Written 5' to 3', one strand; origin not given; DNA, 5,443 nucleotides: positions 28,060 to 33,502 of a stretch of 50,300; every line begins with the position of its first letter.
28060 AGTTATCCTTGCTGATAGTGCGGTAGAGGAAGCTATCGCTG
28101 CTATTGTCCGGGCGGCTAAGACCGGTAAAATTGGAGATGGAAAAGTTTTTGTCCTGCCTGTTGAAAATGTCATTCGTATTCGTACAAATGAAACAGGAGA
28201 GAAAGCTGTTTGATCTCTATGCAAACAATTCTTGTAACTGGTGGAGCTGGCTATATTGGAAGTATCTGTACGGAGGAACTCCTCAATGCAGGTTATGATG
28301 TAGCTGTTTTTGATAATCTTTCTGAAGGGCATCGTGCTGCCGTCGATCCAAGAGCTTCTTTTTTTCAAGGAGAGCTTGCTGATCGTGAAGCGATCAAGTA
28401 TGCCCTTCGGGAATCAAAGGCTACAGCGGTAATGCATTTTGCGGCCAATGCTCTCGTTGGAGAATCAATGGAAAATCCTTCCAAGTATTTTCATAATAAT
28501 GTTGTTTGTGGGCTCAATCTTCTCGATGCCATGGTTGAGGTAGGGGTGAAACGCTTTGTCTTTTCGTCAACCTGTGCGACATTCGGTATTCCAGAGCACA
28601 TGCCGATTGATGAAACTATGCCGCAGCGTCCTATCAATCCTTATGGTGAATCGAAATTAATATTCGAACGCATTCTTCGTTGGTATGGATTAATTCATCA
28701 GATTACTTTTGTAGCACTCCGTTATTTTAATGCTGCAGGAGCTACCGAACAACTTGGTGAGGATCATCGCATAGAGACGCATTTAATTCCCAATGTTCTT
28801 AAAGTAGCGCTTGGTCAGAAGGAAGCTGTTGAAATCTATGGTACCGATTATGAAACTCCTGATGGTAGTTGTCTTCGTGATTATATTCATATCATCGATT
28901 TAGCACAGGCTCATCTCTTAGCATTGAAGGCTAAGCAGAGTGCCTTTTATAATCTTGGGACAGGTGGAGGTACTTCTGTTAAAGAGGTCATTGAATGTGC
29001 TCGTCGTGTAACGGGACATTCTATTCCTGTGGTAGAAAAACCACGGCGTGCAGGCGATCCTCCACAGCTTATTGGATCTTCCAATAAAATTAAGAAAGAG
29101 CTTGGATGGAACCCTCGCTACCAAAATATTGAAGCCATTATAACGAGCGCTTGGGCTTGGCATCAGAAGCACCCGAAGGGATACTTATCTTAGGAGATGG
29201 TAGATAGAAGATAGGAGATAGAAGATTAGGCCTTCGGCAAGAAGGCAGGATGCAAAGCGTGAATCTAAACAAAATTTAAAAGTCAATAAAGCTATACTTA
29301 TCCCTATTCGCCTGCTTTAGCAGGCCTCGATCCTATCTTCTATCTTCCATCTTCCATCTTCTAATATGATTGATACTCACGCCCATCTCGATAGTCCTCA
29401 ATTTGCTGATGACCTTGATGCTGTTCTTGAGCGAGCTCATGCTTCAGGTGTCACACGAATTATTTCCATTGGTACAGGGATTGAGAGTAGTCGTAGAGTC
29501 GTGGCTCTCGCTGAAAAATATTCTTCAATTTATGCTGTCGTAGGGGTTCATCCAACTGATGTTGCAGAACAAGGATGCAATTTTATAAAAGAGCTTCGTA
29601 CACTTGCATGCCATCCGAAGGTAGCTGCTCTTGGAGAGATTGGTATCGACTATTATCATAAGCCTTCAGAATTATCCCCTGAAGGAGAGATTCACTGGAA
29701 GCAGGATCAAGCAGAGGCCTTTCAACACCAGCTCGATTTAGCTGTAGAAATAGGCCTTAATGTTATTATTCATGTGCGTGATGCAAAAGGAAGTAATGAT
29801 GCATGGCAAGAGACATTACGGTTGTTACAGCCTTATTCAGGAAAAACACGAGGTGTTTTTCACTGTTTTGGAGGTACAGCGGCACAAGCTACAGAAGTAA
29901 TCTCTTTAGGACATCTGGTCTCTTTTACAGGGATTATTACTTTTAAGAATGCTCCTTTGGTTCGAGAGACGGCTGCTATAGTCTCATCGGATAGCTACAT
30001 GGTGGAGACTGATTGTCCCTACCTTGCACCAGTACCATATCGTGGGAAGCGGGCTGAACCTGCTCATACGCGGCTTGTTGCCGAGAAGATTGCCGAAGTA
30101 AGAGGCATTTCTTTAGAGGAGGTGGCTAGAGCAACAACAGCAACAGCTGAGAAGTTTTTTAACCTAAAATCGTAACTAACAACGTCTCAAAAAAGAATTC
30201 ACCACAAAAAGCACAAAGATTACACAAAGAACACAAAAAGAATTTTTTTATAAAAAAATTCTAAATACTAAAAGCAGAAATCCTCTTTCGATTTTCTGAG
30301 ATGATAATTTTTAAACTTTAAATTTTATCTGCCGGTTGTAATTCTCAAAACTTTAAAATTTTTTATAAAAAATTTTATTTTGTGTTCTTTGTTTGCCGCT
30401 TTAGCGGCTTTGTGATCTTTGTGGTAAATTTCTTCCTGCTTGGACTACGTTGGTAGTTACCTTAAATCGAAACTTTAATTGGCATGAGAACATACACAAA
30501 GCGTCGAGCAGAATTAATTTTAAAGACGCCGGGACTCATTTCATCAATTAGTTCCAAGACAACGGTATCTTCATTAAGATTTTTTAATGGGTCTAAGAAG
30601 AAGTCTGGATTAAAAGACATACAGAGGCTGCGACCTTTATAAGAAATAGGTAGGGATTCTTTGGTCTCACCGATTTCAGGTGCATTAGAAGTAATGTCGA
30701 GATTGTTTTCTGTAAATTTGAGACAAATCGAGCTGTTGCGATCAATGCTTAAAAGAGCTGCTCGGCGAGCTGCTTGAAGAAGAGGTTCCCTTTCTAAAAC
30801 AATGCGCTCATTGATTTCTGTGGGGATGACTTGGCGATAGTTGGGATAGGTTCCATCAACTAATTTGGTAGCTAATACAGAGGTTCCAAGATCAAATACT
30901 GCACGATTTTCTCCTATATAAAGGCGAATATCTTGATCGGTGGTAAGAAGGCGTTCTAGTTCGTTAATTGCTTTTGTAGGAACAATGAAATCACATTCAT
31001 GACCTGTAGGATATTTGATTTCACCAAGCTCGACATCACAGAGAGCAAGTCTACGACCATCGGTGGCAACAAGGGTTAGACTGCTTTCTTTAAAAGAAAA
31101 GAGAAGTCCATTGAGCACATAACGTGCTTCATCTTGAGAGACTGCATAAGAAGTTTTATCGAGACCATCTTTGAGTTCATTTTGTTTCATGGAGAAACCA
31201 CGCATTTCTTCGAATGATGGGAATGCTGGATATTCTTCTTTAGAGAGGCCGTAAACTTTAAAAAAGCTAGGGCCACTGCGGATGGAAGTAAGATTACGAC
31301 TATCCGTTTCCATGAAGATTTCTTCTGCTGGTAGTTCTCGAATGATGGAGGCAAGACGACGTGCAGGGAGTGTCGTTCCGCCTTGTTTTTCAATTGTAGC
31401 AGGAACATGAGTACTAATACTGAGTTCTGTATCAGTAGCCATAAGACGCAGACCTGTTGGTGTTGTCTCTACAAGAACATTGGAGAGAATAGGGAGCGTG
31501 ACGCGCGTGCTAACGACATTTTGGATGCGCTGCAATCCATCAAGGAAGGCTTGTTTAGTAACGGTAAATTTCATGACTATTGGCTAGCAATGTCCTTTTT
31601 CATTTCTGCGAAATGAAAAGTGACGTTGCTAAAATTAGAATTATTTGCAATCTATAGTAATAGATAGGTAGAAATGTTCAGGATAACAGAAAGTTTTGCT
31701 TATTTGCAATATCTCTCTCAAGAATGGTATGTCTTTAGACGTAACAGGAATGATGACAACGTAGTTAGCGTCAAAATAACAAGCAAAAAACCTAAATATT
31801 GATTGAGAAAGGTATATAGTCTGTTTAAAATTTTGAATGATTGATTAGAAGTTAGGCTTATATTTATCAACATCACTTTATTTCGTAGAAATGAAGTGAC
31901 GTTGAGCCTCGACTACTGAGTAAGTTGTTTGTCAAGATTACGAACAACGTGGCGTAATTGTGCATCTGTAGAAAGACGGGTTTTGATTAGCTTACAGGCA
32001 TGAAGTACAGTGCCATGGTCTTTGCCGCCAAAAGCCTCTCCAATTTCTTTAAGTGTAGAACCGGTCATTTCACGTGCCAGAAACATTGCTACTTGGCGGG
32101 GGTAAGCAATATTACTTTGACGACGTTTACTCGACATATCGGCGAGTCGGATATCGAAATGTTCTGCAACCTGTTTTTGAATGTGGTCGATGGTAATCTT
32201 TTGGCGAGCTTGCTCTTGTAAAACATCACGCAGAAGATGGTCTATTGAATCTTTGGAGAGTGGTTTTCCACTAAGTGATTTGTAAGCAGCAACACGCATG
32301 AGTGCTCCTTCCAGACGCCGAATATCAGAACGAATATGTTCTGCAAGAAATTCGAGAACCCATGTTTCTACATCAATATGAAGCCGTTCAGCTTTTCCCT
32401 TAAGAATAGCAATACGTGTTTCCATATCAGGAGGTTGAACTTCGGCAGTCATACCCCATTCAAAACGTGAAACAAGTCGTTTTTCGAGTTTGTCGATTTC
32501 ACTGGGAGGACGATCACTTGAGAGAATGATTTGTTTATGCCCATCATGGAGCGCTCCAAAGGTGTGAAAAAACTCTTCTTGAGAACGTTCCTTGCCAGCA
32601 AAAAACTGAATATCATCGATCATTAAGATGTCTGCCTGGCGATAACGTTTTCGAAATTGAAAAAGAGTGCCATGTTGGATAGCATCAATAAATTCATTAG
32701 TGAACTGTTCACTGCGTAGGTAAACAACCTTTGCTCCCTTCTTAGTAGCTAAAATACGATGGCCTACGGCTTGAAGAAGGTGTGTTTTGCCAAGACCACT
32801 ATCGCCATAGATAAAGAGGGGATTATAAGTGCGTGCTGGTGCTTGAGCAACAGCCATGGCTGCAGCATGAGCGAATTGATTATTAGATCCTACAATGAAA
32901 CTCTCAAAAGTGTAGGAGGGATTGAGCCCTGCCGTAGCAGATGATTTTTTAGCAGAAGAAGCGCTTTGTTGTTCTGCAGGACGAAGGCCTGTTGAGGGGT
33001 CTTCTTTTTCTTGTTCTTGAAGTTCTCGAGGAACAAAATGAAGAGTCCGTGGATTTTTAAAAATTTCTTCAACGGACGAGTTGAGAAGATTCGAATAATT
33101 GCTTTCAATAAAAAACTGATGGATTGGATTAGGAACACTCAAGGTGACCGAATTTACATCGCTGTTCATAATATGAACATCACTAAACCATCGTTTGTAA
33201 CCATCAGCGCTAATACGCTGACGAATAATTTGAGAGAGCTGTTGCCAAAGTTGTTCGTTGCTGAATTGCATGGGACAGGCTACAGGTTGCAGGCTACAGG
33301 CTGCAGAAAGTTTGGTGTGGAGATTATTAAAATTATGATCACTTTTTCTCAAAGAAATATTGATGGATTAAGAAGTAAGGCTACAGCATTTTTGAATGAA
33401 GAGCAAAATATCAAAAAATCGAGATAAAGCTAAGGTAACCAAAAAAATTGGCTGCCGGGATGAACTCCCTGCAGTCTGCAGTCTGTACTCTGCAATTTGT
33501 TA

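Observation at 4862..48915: Repeat families sit flush against start codons in a fixed sense orientation, giving unrelated genes shared repeat-derived 5' leaders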

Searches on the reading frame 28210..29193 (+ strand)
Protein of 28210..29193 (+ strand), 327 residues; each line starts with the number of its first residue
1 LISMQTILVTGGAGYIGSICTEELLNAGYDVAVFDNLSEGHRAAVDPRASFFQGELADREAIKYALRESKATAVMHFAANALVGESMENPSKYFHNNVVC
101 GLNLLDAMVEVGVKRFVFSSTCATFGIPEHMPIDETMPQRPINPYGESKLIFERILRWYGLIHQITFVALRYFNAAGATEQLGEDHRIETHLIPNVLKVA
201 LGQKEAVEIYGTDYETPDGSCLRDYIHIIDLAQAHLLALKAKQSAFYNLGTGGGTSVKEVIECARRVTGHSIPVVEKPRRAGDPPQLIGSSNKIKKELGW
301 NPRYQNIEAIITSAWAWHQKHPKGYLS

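Call 13: search_protein_families(library=pfam, proteins=[window:28210-29193:+])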
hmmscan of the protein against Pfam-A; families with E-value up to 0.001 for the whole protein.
window:28210-29193:+ (327 aa): 8 families
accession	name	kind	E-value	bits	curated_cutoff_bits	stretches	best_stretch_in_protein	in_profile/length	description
PF01370.27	Epimerase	-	7.6e-58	196.2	20.9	1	7-250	1-240/240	NAD dependent epimerase/dehydratase family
PF16363.11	GDP_Man_Dehyd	-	1.8e-54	185.9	27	1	8-305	1-324/332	GDP-mannose 4,6 dehydratase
PF05368.20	NmrA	-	2.7e-13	50.6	27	1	5-123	3-109/298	NmrA-like family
PF02719.21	Polysacc_synt_2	-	1.6e-12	47.7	20.2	1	7-177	1-173/293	Polysaccharide biosynthesis protein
PF01073.25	3Beta_HSD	-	8e-12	45.2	22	1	8-153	1-154/280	3-beta hydroxysteroid dehydrogenase/isomerase family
PF04321.23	RmlD_sub_bind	-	4.5e-11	42.8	27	1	6-161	2-141/287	RmlD substrate binding domain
PF13460.12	NAD_binding_10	-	1.2e-09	38.8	27.2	1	11-161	1-136/184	NAD(P)H-binding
PF00106.31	adh_short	-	0.00057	19.9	26.6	1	5-70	1-72/195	short chain dehydrogenase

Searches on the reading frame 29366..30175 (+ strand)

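Call 13: search_protein_families(library=pfam, proteins=[window:29366-30175:+])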
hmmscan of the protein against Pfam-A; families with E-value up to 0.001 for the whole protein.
window:29366-30175:+ (269 aa): 1 family
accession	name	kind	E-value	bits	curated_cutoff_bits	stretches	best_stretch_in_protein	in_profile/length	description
PF01026.27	TatD_DNase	-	3.8e-79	266.1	27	1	2-266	1-253/253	TatD related DNase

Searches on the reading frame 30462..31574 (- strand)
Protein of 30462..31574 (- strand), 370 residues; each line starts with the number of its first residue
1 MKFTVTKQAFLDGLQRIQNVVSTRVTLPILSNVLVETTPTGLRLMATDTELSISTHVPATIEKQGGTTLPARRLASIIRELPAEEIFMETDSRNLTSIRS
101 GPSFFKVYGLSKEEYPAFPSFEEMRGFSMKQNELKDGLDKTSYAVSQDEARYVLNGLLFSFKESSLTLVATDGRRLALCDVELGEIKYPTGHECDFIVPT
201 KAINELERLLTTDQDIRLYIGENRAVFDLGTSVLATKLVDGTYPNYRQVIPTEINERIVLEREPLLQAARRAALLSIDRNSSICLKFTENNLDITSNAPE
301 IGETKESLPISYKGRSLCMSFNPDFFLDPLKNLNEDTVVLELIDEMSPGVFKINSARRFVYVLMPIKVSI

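Call 13: search_protein_families(library=pfam, proteins=[window:30462-31574:-])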
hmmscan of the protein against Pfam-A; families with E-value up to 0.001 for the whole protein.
window:30462-31574:- (370 aa): 3 families
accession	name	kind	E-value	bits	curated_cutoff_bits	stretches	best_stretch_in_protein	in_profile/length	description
PF00712.24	DNA_pol3_beta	-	3.3e-35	121.3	24.4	1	1-118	1-119/120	DNA polymerase III beta subunit, N-terminal domain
PF02767.21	DNA_pol3_beta_2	-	3.3e-30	105.2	27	1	129-245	2-116/116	DNA polymerase III beta subunit, central domain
PF02768.20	DNA_pol3_beta_3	-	4.6e-27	94.7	27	1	247-366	1-120/121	DNA polymerase III beta subunit, C-terminal domain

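Call 17: find_encoding_contigs(protein=window:30462-31574:-, flank=10000, max_places=6)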
Protein window:30462-31574:- (370 aa): 7 contigs read that carry it; 6 places shown.
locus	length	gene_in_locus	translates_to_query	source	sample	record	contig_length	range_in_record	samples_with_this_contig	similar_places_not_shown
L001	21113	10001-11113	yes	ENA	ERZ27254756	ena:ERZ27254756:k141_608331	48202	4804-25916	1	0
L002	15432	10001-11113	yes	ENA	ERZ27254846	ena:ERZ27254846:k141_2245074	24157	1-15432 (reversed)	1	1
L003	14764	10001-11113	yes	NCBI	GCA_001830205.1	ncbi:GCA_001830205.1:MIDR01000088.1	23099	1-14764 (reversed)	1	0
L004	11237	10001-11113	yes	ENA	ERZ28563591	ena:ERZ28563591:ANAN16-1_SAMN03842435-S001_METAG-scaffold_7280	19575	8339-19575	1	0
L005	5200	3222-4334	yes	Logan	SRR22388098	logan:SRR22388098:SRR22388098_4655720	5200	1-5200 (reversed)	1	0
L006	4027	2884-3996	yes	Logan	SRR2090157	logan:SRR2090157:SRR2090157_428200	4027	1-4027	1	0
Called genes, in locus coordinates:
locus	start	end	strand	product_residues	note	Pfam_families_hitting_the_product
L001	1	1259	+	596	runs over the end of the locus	PF00082:Peptidase_S8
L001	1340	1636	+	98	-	-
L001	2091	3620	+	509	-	PF13230:GATase_4 (weak), PF13522:GATase_6, PF13537:GATase_7, PF00156:Pribosyltran (weak)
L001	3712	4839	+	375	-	PF00586:AIRS, PF02769:AIRS_C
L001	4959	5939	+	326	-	PF00561:Abhydrolase_1, PF12697:Abhydrolase_6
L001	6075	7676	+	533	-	PF00474:SSF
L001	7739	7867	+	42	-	-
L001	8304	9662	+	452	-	PF11638:DnaA_N, PF01695:IstB_IS21, PF00308:Bac_DnaA, PF00004:AAA (weak), PF08299:Bac_DnaA_C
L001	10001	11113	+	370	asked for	PF00712:DNA_pol3_beta, PF02767:DNA_pol3_beta_2, PF02768:DNA_pol3_beta_3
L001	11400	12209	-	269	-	PF01026:TatD_DNase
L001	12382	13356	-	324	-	PF01073:3Beta_HSD, PF01370:Epimerase, PF02719:Polysacc_synt_2, PF04321:RmlD_sub_bind, PF05368:NmrA, PF13460:NAD_binding_10, PF16363:GDP_Man_Dehyd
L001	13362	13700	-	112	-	PF00543:P-II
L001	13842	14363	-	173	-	-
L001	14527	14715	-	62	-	-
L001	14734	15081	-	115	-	-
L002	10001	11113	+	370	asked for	PF00712:DNA_pol3_beta, PF02767:DNA_pol3_beta_2, PF02768:DNA_pol3_beta_3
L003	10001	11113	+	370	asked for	PF00712:DNA_pol3_beta, PF02767:DNA_pol3_beta_2, PF02768:DNA_pol3_beta_3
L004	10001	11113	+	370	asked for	PF00712:DNA_pol3_beta, PF02767:DNA_pol3_beta_2, PF02768:DNA_pol3_beta_3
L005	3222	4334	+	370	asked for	PF00712:DNA_pol3_beta, PF02767:DNA_pol3_beta_2, PF02768:DNA_pol3_beta_3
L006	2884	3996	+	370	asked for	PF00712:DNA_pol3_beta, PF02767:DNA_pol3_beta_2, PF02768:DNA_pol3_beta_3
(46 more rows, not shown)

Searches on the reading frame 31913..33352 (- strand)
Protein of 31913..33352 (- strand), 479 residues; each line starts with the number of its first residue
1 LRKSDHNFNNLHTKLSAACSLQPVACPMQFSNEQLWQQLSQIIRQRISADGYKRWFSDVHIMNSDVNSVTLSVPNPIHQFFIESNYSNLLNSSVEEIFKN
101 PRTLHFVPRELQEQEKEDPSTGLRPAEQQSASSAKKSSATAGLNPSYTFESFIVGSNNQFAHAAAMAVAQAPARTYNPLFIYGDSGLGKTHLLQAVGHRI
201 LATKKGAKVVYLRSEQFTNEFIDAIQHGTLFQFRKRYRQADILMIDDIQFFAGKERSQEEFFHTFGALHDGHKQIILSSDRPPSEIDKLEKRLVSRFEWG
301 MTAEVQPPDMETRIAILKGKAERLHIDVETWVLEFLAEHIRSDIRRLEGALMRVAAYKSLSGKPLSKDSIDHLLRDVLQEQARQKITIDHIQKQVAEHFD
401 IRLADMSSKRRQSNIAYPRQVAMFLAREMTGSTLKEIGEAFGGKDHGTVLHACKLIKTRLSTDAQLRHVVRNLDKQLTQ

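Call 13: search_protein_families(library=pfam, proteins=[window:31913-33352:-])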
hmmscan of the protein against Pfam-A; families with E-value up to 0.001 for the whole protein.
window:31913-33352:- (479 aa): 8 families
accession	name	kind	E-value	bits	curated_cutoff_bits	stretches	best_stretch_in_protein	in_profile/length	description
PF00308.24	Bac_DnaA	-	3.5e-71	239.1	23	1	143-303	1-161/162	Bacterial DnaA ATPAse domain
PF08299.17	Bac_DnaA_C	-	7.3e-29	100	31.5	1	388-455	1-68/69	Bacterial dnaA protein helix-turn-helix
PF01695.23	IstB_IS21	-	3.6e-10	40.2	24.1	1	179-284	95-197/238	IstB-like ATP binding protein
PF11638.13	DnaA_N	-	6.3e-09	35.9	24.6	1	34-94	2-63/65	DnaA N-terminal domain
PF00004.35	AAA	-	1.6e-06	29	21.2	1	180-298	2-124/131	ATPase family associated with various cellular activities (AAA)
PF13191.12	AAA_16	-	2.4e-05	25.4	32.6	1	167-232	15-80/167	AAA ATPase domain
PF13401.12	AAA_22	-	0.00027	21.7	27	0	177-224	6-53/130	AAA domain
PF25199.1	nSTAND_NTPase5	-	0.00035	20.9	34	1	170-254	35-111/145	Novel STAND NTPase 5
